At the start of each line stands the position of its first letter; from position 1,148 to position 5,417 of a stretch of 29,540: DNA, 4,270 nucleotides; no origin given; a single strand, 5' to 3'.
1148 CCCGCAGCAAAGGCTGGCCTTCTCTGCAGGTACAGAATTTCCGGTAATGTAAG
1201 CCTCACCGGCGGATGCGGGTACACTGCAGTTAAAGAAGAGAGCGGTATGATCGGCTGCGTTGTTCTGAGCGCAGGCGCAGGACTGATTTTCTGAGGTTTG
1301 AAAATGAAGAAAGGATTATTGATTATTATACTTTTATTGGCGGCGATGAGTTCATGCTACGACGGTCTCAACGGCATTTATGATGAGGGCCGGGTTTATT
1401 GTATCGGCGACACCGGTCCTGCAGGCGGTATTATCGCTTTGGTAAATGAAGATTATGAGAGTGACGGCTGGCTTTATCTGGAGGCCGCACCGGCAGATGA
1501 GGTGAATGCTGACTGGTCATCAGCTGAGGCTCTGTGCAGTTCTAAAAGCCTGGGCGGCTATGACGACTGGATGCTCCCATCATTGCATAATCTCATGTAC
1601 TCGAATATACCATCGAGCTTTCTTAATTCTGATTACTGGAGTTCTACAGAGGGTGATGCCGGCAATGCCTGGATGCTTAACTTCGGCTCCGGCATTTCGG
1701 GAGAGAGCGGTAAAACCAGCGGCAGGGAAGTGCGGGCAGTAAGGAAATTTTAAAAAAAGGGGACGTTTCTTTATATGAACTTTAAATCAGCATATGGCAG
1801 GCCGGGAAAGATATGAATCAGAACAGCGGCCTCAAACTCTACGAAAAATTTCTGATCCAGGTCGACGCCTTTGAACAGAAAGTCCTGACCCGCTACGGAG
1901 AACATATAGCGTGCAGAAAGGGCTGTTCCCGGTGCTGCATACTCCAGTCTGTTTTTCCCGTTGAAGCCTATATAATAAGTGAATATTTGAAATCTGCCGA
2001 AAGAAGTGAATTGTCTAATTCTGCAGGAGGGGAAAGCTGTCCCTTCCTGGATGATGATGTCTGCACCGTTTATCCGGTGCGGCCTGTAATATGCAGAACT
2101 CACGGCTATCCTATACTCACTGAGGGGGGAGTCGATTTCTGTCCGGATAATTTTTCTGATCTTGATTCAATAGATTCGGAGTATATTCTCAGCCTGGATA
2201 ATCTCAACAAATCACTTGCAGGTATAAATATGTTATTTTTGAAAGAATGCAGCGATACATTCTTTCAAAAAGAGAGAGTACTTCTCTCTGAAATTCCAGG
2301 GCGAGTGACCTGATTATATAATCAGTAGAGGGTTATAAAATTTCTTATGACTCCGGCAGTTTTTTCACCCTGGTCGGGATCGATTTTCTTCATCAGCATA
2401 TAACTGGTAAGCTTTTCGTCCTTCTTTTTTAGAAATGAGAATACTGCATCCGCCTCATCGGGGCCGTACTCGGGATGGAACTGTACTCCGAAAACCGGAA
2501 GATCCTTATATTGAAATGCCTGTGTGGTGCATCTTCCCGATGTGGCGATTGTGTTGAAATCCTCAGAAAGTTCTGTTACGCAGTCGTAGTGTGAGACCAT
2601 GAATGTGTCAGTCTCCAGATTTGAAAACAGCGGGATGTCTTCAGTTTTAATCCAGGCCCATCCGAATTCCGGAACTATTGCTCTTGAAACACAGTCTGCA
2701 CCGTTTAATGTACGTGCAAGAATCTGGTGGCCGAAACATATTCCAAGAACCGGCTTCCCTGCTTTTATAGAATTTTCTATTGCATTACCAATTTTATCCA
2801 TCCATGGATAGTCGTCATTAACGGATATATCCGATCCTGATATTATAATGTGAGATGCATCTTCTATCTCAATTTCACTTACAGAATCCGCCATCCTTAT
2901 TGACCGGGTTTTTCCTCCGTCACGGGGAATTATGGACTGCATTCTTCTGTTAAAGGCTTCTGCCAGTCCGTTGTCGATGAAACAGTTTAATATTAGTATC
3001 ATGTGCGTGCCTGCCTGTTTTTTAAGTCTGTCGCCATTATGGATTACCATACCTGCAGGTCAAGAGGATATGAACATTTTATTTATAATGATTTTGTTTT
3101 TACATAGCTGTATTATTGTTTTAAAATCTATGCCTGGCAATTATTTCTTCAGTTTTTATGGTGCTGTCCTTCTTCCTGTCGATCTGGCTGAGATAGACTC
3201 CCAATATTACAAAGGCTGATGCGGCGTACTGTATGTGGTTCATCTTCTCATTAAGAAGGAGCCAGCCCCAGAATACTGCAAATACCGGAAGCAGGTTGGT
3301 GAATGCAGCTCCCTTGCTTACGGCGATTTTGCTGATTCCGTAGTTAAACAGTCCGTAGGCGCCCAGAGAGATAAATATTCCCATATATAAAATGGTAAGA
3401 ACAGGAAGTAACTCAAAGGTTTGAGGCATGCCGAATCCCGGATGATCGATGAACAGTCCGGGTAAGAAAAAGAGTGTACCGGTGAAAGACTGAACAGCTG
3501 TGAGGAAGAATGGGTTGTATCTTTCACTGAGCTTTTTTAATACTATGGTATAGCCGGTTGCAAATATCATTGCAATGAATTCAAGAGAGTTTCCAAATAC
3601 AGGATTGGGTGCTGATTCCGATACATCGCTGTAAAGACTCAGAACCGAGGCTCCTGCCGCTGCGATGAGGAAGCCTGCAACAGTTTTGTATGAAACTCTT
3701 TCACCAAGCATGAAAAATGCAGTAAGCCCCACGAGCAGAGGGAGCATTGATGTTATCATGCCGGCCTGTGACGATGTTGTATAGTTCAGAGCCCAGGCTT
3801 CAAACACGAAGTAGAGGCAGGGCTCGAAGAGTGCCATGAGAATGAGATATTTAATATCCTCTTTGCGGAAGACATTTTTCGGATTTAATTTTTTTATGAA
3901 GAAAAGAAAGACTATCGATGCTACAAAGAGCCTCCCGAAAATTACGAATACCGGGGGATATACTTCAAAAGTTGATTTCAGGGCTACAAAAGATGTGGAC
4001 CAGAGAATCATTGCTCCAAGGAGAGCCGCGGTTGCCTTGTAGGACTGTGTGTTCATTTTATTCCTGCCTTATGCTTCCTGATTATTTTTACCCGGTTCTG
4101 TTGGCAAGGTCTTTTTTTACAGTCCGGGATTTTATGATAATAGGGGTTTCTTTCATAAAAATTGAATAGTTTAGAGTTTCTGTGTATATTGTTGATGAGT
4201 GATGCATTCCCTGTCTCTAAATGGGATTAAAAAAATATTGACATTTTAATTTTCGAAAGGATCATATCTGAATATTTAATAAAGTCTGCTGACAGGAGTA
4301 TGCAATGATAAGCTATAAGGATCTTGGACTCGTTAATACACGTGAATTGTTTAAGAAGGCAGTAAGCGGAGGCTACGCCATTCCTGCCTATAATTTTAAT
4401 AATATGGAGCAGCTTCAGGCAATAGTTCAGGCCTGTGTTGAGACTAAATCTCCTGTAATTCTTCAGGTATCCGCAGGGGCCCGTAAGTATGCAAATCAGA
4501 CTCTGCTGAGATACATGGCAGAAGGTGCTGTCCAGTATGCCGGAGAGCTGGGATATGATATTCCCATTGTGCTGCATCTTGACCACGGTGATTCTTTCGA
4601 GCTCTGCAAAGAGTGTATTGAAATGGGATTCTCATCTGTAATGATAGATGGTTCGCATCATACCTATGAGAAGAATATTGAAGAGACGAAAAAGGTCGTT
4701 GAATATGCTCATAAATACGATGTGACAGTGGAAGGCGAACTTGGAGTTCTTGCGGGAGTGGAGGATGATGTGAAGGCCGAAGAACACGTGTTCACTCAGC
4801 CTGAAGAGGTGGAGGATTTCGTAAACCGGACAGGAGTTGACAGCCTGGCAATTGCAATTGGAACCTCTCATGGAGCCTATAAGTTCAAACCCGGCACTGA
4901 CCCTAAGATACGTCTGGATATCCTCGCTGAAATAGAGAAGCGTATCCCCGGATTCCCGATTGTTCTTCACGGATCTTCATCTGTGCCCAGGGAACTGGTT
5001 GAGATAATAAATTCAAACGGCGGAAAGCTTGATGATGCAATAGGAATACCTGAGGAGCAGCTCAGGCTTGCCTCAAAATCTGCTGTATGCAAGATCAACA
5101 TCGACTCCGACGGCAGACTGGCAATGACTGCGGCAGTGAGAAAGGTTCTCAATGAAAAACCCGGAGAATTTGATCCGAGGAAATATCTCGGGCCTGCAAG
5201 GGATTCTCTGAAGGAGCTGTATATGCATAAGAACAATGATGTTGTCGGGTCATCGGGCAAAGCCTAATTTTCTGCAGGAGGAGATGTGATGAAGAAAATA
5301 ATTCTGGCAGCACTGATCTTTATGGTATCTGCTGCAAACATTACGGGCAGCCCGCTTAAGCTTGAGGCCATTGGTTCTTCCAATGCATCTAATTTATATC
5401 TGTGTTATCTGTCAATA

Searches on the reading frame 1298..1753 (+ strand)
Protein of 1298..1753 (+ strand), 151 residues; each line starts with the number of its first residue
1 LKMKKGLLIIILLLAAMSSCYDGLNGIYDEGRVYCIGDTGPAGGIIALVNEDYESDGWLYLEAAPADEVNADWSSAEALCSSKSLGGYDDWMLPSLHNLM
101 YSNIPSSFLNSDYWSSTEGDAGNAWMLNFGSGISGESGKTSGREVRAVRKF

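Call 30: search_protein_families(library=ncbifam, max_evalue=0.00001, proteins=[window:1298-1753:+])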
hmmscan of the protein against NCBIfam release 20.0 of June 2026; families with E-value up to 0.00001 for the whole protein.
window:1298-1753:+ (151 aa): 1 family
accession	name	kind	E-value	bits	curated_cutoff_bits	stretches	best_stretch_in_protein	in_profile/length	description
NF046116.1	adhesin_Lcl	equivalog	2.8e-08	32.7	500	1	57-151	327-431/431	collagen-like adhesin Lcl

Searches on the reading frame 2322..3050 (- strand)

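Call 30: search_protein_families(library=ncbifam, max_evalue=0.00001, proteins=[window:2322-3050:-])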
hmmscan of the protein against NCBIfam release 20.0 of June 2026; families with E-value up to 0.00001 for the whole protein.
window:2322-3050:- (242 aa): 24 families
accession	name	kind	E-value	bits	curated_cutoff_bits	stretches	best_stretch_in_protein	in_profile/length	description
TIGR00888.1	guaA_Nterm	equivalog_domain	2.1e-25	89.2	172.15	1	51-194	28-166/188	glutamine-hydrolyzing GMP synthase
NF001975.0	PRK00758.1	equivalog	5.1e-24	84.9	198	1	56-195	34-165/185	GMP synthase subunit A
NF006562.0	PRK09065.1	equivalog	4.3e-23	82.1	205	1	40-207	32-202/242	glutamine amidotransferase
NF000848.1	PRK00074.1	equivalog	5e-22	78.2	400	1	53-194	30-169/512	glutamine-hydrolyzing GMP synthase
NF005458.0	PRK07053.1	equivalog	4.5e-20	72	250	1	54-201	37-186/234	glutamine amidotransferase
NF005072.0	PRK06490.1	equivalog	2.6e-16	59.3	339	1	62-195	56-187/251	glutamine amidotransferase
NF004212.0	PRK05665.1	equivalog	5.4e-16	59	309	1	67-225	60-215/241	amidotransferase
NF011201.0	PRK14607.1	equivalog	3.2e-13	49.2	670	1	56-223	36-202/534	bifunctional anthranilate synthase component II/anthranilate phosphoribosyltransferase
NF005367.0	PRK06895.1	equivalog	8.8e-12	45.3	265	1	55-194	34-171/190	anthranilate synthase component II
NF005743.0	PRK07567.1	equivalog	4.8e-11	42.4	264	1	46-197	32-194/245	glutamine amidotransferase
TIGR00566.1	trpG_papA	subfamily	3.4e-10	40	121.05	1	89-194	66-175/192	glutamine amidotransferase of anthranilate synthase or aminodeoxychorismate synthase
TIGR01368.1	CPSaseIIsmall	equivalog_domain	8.5e-10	38.1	307.35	0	86-116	234-264/361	glutamine-hydrolyzing carbamoyl-phosphate synthase small subunit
TIGR01855.1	IMP_synth_hisH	equivalog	1.3e-09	38.1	105.4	1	62-195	34-183/198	imidazole glycerol phosphate synthase subunit HisH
NF009475.0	PRK12838.1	equivalog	1.5e-08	34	221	1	87-205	229-347/359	carbamoyl phosphate synthase small subunit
NF010081.0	PRK13566.1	equivalog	1.7e-08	33.2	645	1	45-194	552-699/729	anthranilate synthase component I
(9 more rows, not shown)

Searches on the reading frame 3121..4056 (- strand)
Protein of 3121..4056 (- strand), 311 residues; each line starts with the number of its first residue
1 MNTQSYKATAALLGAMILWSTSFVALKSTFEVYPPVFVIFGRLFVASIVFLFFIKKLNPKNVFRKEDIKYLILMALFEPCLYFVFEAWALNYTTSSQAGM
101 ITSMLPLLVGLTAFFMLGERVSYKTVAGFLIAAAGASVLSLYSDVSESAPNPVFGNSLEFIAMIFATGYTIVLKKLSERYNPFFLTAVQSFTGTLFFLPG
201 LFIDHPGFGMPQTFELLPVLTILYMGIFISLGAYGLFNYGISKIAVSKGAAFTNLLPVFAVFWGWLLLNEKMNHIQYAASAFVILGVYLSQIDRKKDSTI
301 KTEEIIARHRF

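Call 30: search_protein_families(library=ncbifam, max_evalue=0.00001, proteins=[window:3121-4056:-])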
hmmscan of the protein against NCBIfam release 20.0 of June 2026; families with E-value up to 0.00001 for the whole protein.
window:3121-4056:- (311 aa): 6 families
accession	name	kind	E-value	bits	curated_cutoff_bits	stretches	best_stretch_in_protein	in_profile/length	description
TIGR00950.1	2A78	equivalog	5.7e-23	81.7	230.2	1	19-287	1-263/264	carboxylate/amino acid/amine transporter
TIGR03340.1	phn_DUF6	hypoth_equivalog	5.2e-10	39.4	288.15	1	70-288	64-279/281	phosphonate utilization associated putative membrane protein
NF008676.0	PRK11689.1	equivalog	1.1e-09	37.9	194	1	4-292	3-289/297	aromatic amino acid DMT transporter YddG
NF008432.0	PRK11272.1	equivalog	1.6e-09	37.4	270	1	5-294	8-289/294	drug/metabolite exporter YedA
NF050091.1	ArAmAcExpYddG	equivalog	1.2e-07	31.5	300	1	7-178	5-175/285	aromatic amino acid exporter YddG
NF008523.0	PRK11453.1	equivalog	1.7e-06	27.9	472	1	13-293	10-288/299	O-acetylserine/cysteine exporter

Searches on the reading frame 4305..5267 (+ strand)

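Call 30: search_protein_families(library=ncbifam, max_evalue=0.00001, proteins=[window:4305-5267:+])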
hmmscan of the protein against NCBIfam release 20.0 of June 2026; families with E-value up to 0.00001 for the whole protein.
window:4305-5267:+ (320 aa): 20 families
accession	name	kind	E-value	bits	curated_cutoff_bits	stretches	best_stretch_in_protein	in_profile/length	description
NF005481.0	PRK07084.1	equivalog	2.2e-189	628.4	511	1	1-320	4-324/324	class II fructose-bisphosphate aldolase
TIGR01859.1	fruc_bis_ald_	equivalog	5.6e-114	380.6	343.05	1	9-320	1-282/282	class II fructose-1,6-bisphosphate aldolase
TIGR01521.1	FruBisAldo_II_B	equivalog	1.1e-88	297.7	496.35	1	10-311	2-319/347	class II fructose-bisphosphate aldolase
TIGR00167.1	cbbA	subfamily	2.1e-87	293.2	215.6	1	9-312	3-283/290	ketose-bisphosphate aldolase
NF009497.0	PRK12857.1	equivalog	2.9e-87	292.5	423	2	8-232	2-218/284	class II fructose-1,6-bisphosphate aldolase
NF009374.0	PRK12737.1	subfamily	2.1e-84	282.9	383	2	9-233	3-219/284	tagatose-bisphosphate aldolase subunit GatY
NF004493.0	PRK05835.1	equivalog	1.3e-81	274.2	558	1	9-319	2-306/307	class II fructose-bisphosphate aldolase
NF006626.0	PRK09195.1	subfamily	4.8e-80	268.7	384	2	9-233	3-219/284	tagatose-bisphosphate aldolase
TIGR01858.1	tag_bisphos_ald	equivalog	5.8e-79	265.1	443.55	2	9-233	1-217/282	tagatose bisphosphate family class II aldolase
NF006376.0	PRK08610.1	equivalog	4.6e-77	259.6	527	2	8-230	2-217/286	class II fructose-bisphosphate aldolase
NF005823.0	PRK07709.1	equivalog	2e-75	254.2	545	2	8-235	2-222/285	class II fructose-bisphosphate aldolase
NF006042.0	PRK08185.1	subfamily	4.4e-65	219.8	405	1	9-319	2-283/287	hypothetical protein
NF009375.0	PRK12738.1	equivalog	5.7e-64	216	542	2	9-233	3-219/286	tagatose-bisphosphate aldolase subunit KbaY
NF005943.0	PRK07998.1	equivalog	8.4e-62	209.2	364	1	8-235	2-218/283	class II aldolase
NF005288.0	PRK06806.1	equivalog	2.6e-56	190.9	396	1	8-230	2-214/281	class II fructose-bisphosphate aldolase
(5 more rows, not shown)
